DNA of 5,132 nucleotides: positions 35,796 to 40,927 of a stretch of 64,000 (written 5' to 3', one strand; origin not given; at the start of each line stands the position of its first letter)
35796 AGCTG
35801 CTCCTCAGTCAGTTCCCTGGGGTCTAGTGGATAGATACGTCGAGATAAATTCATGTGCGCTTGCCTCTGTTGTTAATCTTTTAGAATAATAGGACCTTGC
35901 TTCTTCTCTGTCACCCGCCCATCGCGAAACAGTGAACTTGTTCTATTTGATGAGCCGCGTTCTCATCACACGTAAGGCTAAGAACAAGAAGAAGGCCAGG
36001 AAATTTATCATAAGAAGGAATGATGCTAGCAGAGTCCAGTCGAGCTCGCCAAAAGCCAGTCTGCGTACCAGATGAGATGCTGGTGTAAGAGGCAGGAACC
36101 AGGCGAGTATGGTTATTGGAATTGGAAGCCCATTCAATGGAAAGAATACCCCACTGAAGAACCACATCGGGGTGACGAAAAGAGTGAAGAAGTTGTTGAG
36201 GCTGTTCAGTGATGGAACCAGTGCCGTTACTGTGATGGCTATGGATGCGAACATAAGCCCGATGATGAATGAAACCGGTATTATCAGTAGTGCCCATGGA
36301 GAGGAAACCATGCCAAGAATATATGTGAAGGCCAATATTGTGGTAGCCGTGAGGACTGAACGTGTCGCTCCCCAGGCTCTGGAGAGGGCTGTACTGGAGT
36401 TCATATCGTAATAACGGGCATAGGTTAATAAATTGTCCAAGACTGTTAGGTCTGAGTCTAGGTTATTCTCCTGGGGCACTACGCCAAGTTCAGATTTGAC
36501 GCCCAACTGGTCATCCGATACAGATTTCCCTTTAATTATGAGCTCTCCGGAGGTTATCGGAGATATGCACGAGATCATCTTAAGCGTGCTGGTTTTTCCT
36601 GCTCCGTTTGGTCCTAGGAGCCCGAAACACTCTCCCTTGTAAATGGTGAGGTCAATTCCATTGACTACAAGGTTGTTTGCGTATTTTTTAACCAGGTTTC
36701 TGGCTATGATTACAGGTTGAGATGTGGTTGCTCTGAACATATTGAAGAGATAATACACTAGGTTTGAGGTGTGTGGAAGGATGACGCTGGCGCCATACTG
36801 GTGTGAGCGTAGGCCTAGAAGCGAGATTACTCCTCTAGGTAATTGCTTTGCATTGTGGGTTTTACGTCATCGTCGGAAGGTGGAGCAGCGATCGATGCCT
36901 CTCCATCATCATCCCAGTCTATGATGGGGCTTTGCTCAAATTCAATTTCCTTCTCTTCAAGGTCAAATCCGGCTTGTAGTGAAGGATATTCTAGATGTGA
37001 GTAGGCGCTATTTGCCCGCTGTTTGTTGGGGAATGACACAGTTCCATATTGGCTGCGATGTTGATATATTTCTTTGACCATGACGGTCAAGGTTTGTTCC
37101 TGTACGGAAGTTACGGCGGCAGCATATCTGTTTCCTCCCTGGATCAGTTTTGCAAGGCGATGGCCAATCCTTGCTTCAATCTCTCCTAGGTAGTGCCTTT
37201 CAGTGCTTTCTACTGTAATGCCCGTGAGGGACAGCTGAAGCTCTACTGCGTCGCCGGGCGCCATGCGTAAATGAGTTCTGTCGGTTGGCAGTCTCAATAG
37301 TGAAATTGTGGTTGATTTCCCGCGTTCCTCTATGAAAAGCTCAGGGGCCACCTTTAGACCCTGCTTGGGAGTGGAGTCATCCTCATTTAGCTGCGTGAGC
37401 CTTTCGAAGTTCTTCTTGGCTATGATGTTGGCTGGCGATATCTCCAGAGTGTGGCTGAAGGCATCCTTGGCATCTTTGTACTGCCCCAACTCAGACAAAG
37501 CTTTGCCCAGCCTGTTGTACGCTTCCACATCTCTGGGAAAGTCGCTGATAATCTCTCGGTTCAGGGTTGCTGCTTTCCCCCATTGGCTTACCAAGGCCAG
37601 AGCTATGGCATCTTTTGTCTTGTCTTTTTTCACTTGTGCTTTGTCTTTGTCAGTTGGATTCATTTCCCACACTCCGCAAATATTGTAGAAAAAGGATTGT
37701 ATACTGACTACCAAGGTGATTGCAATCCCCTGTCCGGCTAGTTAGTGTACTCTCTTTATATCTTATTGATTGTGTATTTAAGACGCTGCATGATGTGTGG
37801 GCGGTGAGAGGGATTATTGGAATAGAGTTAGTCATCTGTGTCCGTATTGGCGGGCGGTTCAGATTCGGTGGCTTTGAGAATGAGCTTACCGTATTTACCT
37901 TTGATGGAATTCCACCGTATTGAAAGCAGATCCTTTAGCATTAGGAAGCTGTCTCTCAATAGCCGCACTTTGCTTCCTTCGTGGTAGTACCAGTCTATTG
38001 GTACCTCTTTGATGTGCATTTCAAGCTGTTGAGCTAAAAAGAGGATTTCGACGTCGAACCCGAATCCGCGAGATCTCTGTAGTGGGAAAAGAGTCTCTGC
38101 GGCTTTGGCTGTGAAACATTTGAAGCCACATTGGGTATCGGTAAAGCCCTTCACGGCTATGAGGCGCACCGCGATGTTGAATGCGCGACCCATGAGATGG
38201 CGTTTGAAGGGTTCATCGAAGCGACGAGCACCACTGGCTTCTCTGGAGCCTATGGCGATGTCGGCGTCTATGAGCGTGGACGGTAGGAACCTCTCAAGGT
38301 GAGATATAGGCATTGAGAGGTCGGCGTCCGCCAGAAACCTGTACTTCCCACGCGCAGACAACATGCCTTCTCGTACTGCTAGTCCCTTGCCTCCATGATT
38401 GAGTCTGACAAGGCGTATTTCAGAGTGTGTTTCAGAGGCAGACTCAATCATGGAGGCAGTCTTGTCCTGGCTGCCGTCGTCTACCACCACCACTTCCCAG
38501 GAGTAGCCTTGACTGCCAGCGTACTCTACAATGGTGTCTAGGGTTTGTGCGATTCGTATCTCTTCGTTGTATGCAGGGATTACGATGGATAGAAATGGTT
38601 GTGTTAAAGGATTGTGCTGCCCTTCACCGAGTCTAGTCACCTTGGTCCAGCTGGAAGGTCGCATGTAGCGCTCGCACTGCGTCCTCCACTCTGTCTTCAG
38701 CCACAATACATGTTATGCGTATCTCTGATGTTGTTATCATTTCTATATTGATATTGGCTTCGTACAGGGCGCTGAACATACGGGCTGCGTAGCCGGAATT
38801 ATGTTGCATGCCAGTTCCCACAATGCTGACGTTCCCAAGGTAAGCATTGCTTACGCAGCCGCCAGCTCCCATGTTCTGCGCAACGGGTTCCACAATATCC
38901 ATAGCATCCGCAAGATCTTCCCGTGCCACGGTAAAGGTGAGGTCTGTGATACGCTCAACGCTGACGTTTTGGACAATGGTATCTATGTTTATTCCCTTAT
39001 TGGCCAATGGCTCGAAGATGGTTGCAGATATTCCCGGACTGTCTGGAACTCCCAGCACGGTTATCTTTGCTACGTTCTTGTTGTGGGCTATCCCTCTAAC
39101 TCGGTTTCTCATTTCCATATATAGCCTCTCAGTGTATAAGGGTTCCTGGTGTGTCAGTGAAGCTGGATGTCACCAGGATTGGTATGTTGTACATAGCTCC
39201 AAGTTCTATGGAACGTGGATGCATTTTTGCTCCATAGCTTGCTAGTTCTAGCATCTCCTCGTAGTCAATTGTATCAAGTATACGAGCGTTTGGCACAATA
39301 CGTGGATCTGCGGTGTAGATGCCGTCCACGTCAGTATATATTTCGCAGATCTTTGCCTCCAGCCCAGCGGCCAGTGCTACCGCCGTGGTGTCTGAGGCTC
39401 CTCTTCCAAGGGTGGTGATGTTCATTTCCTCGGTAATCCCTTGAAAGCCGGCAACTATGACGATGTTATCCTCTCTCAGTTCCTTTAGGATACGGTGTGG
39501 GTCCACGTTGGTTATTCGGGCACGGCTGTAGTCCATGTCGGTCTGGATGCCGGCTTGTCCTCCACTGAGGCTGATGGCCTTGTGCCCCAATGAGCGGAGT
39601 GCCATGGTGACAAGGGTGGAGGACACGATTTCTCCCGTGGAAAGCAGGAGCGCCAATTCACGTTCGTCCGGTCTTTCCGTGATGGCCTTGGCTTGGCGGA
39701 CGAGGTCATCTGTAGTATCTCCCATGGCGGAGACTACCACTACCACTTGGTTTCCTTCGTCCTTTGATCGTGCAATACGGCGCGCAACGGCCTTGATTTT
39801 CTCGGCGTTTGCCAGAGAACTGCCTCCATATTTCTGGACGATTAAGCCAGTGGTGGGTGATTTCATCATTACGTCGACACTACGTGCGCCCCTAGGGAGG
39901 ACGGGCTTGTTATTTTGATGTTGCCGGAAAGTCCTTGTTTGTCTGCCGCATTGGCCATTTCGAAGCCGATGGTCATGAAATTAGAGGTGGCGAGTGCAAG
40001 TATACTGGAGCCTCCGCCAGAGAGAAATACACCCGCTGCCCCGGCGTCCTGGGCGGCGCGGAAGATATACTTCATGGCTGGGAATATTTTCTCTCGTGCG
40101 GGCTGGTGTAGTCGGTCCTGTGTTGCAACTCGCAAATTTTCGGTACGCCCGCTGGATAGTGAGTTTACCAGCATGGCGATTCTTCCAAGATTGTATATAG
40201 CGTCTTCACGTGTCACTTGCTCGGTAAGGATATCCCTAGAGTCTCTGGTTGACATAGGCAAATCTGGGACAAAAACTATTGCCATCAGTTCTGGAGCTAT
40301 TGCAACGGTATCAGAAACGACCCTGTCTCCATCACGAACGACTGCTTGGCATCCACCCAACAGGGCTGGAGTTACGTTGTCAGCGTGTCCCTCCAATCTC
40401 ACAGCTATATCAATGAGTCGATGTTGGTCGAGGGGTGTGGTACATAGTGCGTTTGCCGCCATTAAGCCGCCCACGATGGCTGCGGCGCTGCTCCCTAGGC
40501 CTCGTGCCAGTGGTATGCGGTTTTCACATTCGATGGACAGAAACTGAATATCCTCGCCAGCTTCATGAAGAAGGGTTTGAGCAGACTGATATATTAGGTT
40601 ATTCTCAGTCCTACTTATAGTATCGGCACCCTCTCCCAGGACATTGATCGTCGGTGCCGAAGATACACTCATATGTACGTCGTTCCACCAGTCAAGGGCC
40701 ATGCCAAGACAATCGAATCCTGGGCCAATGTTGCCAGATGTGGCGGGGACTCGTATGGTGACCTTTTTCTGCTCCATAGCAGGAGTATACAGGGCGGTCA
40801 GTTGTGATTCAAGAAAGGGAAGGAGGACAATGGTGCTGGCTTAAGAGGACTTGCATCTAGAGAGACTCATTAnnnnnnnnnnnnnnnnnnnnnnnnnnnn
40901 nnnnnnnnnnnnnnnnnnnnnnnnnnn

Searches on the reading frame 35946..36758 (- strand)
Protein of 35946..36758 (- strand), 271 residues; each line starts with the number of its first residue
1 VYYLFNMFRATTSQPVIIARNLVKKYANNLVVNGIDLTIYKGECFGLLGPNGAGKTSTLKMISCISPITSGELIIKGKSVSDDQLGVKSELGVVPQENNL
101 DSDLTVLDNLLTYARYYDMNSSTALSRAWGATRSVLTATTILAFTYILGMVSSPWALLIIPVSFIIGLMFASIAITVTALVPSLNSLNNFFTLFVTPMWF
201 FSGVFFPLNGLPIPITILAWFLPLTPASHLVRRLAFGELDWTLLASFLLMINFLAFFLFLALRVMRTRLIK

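Call 49: search_protein_families(library=pfam, proteins=[window:35946-36758:-], max_evalue=0.001)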
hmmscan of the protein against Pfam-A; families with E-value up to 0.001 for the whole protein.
window:35946-36758:- (271 aa): 3 families
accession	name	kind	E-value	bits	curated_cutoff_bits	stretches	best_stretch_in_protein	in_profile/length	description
PF00005.33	ABC_tran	-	1.1e-16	62.2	25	1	33-120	2-80/137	ABC transporter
PF01061.29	ABC2_membrane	-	1.9e-08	34.5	26.9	1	125-232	98-207/211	ABC-2 type transporter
PF12698.13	ABC2_membrane_3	-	1.2e-06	28.4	31.6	1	139-262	221-346/347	ABC-2 family transporter protein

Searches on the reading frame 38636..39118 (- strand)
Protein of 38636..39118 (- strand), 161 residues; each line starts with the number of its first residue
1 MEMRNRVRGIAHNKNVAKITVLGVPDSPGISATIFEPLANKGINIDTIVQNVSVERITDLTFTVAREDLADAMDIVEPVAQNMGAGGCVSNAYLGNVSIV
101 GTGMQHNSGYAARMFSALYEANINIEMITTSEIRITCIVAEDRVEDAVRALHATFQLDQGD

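Call 49: search_protein_families(library=pfam, proteins=[window:38636-39118:-], max_evalue=0.001)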
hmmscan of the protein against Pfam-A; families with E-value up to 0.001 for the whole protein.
window:38636-39118:- (161 aa): 3 families
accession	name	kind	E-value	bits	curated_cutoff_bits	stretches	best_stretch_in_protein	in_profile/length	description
PF22468.2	ACT_9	-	4.2e-38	129.3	27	2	97-155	1-61/61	ACT domain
PF13840.12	ACT_7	-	2.1e-22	79.2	27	2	96-152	8-64/65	ACT domain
PF01842.31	ACT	-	2.2e-18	66.1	27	2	21-77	4-62/66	ACT domain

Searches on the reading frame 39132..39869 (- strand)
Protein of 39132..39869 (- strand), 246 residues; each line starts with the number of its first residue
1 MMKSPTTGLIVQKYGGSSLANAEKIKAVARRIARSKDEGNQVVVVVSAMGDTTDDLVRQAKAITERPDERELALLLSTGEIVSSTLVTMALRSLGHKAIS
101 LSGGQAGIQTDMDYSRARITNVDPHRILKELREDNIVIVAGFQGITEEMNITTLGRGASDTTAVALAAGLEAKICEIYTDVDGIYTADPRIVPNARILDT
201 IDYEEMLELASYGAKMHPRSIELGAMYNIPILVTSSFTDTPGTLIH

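Call 49: search_protein_families(library=pfam, proteins=[window:39132-39869:-], max_evalue=0.001)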
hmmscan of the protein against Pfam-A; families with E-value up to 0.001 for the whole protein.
window:39132-39869:- (246 aa): 1 family
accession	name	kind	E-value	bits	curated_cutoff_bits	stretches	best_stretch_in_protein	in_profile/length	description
PF00696.33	AA_kinase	-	4e-53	181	24.9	1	9-235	2-234/234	Amino acid kinase family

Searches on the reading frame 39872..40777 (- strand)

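Call 49: search_protein_families(library=pfam, proteins=[window:39872-40777:-], max_evalue=0.001)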
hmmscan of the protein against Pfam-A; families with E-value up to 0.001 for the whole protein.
window:39872-40777:- (302 aa): 3 families
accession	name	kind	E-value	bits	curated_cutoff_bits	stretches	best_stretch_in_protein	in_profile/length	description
PF00288.32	GHMP_kinases_N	-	1.6e-18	67.2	22.3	1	60-142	1-87/87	GHMP kinases N terminal domain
PF08544.19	GHMP_kinases_C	-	2.3e-07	31.6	21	1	220-263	22-66/85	GHMP kinases C terminal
PF22700.2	MVD-like_N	-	2.8e-05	24.3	27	1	64-131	67-134/157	Diphosphomevalonate decarboxylase-like N-terminal domain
